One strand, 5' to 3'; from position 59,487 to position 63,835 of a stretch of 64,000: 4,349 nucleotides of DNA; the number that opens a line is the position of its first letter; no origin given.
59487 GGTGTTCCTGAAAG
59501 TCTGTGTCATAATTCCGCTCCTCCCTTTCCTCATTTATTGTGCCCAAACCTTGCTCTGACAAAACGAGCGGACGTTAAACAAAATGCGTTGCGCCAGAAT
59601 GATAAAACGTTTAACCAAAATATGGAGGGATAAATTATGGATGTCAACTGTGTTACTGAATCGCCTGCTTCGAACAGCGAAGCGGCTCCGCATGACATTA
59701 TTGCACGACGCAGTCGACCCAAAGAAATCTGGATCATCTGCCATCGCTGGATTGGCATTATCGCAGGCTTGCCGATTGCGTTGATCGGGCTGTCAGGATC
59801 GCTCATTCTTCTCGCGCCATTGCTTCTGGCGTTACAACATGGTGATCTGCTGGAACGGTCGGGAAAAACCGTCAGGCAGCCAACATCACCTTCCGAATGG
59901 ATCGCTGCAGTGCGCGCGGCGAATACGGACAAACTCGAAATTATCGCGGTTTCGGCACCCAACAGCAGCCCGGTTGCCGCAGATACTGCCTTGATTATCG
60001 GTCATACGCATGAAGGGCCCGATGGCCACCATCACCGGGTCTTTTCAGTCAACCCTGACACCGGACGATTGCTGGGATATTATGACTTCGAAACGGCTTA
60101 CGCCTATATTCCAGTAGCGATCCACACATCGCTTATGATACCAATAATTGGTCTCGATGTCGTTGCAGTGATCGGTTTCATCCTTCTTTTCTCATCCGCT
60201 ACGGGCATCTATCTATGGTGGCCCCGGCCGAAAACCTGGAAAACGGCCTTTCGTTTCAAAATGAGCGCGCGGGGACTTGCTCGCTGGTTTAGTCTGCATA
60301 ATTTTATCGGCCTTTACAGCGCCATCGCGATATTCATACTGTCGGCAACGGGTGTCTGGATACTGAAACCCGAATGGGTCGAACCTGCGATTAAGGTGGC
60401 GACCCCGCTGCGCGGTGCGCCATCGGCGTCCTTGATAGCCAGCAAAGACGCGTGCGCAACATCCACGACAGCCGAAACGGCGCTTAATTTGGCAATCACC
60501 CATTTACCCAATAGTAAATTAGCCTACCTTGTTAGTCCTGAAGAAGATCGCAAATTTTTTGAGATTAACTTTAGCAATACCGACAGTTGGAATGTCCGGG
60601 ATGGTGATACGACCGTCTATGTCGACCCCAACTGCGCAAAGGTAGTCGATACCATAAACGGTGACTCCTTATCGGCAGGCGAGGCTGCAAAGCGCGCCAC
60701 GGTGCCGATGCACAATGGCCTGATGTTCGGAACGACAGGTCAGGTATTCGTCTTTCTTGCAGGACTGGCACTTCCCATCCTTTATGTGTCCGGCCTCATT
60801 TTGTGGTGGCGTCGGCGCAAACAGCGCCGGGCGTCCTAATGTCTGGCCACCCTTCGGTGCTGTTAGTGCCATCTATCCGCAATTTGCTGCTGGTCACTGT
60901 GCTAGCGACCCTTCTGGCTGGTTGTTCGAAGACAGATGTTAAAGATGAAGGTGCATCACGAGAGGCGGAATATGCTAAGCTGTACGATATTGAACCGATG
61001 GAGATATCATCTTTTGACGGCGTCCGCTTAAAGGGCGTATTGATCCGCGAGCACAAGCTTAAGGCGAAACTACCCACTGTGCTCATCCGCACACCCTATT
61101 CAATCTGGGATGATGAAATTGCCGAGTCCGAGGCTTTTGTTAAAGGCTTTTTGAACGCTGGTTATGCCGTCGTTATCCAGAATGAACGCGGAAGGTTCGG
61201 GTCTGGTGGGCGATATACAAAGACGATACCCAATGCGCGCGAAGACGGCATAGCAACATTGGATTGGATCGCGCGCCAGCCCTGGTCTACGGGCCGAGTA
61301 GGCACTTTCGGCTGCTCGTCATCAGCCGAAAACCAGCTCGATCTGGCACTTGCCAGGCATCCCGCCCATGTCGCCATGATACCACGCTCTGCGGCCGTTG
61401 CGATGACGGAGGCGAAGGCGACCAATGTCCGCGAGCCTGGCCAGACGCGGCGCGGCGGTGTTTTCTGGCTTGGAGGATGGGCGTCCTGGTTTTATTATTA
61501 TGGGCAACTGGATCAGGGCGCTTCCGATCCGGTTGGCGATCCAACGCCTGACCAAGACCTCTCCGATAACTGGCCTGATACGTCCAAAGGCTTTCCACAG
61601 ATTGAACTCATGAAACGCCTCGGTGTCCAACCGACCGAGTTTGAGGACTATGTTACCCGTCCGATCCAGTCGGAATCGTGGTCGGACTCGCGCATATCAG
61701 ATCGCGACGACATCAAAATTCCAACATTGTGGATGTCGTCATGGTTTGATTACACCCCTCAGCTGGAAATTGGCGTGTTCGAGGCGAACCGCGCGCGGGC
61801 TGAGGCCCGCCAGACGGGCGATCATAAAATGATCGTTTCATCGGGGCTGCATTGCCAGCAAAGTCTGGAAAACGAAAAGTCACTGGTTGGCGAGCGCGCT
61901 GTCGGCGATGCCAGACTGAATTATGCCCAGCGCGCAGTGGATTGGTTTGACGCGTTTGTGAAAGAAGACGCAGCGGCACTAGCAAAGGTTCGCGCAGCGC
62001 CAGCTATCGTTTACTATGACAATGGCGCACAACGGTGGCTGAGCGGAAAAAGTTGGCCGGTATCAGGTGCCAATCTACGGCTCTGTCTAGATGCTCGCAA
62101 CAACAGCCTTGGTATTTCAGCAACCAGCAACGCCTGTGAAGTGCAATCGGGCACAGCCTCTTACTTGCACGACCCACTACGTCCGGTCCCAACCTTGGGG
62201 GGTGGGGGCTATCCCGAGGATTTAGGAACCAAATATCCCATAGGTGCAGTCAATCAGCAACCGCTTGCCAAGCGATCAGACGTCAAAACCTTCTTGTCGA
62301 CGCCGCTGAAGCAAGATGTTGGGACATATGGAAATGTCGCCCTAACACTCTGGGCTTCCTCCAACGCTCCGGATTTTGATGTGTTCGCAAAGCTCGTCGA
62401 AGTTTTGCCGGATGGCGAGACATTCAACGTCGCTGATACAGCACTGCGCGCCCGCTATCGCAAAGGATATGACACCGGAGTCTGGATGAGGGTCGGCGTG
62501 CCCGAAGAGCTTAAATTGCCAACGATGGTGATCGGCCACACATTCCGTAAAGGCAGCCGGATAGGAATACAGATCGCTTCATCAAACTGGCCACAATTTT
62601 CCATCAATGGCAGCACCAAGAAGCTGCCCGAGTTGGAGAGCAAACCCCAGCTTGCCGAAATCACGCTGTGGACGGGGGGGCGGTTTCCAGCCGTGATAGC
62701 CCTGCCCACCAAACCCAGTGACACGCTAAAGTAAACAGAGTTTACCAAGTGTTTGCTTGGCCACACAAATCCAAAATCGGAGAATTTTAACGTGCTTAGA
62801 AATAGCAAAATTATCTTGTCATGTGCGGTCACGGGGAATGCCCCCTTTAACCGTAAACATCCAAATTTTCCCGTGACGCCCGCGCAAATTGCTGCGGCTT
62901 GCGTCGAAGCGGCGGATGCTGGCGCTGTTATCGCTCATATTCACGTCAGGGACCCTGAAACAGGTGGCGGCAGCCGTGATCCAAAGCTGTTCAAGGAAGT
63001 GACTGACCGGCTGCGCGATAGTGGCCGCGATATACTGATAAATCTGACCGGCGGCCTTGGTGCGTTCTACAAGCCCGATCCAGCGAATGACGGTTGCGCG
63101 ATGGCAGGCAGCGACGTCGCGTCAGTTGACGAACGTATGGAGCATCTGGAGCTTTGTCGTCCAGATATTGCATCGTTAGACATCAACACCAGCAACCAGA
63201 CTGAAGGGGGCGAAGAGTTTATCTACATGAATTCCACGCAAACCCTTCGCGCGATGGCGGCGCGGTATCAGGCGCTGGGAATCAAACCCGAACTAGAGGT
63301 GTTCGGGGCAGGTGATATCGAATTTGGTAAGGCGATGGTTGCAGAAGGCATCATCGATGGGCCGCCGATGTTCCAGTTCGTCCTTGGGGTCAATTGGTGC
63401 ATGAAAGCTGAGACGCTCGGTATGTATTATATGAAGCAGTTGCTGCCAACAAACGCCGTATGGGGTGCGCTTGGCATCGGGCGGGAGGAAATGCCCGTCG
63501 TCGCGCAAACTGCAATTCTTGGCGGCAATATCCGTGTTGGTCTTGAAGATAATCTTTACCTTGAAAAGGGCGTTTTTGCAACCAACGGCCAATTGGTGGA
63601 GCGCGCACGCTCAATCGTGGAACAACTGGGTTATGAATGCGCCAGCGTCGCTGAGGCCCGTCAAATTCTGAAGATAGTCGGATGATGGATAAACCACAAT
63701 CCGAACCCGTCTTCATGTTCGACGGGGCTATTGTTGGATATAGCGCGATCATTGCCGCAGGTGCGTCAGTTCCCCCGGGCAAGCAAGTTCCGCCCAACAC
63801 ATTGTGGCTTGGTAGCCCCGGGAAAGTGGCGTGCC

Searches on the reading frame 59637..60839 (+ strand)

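Call 33: search_protein_families(library=ncbifam, proteins=[window:59637-60839:+], max_evalue=0.00001)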
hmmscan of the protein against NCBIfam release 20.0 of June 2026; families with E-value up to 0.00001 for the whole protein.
window:59637-60839:+ (400 aa): 0 families

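Call 54: search_protein_families(library=pfam, proteins=[window:59637-60839:+], max_evalue=0.00001)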
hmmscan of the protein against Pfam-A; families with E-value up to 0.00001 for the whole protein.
window:59637-60839:+ (400 aa): 1 family
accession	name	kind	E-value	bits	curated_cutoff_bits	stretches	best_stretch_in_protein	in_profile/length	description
PF03929.21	PepSY_TM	-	1.6e-49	169.8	28.8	1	35-393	3-295/295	PepSY-associated TM region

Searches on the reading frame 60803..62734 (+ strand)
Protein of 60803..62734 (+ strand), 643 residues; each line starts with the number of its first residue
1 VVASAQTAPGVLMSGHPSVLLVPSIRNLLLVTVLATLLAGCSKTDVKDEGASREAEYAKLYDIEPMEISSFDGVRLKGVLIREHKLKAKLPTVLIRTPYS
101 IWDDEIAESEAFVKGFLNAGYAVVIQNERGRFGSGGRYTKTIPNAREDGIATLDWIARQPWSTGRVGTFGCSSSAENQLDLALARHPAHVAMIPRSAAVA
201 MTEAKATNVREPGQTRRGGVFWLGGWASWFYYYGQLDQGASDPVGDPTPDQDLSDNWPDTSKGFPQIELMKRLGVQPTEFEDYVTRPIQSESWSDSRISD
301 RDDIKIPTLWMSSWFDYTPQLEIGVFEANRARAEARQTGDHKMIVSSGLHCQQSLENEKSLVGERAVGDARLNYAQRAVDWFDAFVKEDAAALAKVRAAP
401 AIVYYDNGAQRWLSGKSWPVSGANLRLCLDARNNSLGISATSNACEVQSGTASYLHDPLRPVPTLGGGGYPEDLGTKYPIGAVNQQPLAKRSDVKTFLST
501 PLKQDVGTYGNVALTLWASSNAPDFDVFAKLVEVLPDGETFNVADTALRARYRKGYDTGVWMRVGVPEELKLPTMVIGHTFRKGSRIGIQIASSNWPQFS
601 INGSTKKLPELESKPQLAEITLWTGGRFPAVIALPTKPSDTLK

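Call 33: search_protein_families(library=ncbifam, proteins=[window:60803-62734:+], max_evalue=0.00001)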
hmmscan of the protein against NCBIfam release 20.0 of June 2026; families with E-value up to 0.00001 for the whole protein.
window:60803-62734:+ (643 aa): 1 family
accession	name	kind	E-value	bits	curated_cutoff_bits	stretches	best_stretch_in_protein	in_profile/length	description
TIGR00976.1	CocE_NonD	subfamily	3.3e-74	250.9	66.3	1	72-638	5-549/550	CocE/NonD family hydrolase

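Call 54: search_protein_families(library=pfam, proteins=[window:60803-62734:+], max_evalue=0.00001)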
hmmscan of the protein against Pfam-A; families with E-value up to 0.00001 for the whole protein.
window:60803-62734:+ (643 aa): 2 families
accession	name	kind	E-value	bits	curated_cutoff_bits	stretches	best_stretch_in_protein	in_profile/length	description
PF02129.25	Peptidase_S15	-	6e-39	134.8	23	1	72-352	1-262/262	X-Pro dipeptidyl-peptidase (S15 family)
PF08530.16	PepX_C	-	7.7e-31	108.1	22.5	1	396-626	3-210/217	X-Pro dipeptidyl-peptidase C-terminal non-catalytic domain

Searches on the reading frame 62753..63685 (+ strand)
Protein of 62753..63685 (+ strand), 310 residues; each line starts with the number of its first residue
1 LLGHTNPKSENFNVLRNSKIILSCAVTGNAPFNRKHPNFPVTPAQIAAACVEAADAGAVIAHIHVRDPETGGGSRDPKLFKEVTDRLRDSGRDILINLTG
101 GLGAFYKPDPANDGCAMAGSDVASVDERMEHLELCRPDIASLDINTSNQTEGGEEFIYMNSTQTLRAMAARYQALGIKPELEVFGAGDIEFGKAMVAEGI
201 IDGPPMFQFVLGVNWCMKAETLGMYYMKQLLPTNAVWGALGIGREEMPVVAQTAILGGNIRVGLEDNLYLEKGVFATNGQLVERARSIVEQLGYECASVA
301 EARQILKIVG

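Call 33: search_protein_families(library=ncbifam, proteins=[window:62753-63685:+], max_evalue=0.00001)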
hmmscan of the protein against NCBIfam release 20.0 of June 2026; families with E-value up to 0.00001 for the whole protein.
window:62753-63685:+ (310 aa): 4 families
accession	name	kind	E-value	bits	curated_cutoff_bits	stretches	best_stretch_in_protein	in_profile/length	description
NF052387.1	Lys_ferment_KCE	equivalog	1e-66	225.1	382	1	19-308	1-267/267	3-keto-5-aminohexanoate cleavage enzyme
NF053538.1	DixhxACActTsKce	equivalog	7.5e-53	179.6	430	1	16-310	3-304/310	3,5-dioxohexanoate:acetyl-CoA acetone transferase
NF053568.1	3OXCoAcCUPNH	equivalog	3.4e-48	164.2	350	1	20-308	4-272/274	3-oxoadipate:acetyl-CoA acetyltransferase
NF052389.1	Lys_KAL_CLE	exception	4.1e-45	154.3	725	1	16-309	167-437/440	bifunctional 3-aminobutyryl-CoA ammonia lyase/3-keto-5-aminohexanoate cleavage enzyme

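Call 54: search_protein_families(library=pfam, proteins=[window:62753-63685:+], max_evalue=0.00001)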
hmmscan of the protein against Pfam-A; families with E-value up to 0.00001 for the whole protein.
window:62753-63685:+ (310 aa): 1 family
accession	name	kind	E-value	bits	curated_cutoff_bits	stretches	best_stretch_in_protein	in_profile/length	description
PF05853.18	BKACE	-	1.8e-88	296.9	24.8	1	19-307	1-273/274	beta-keto acid cleavage enzyme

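Call 73: find_encoding_contigs(protein=window:62753-63685:+, flank=10000, max_places=2)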
Protein window:62753-63685:+ (310 aa): no gene with exactly this product is on record in the collection.
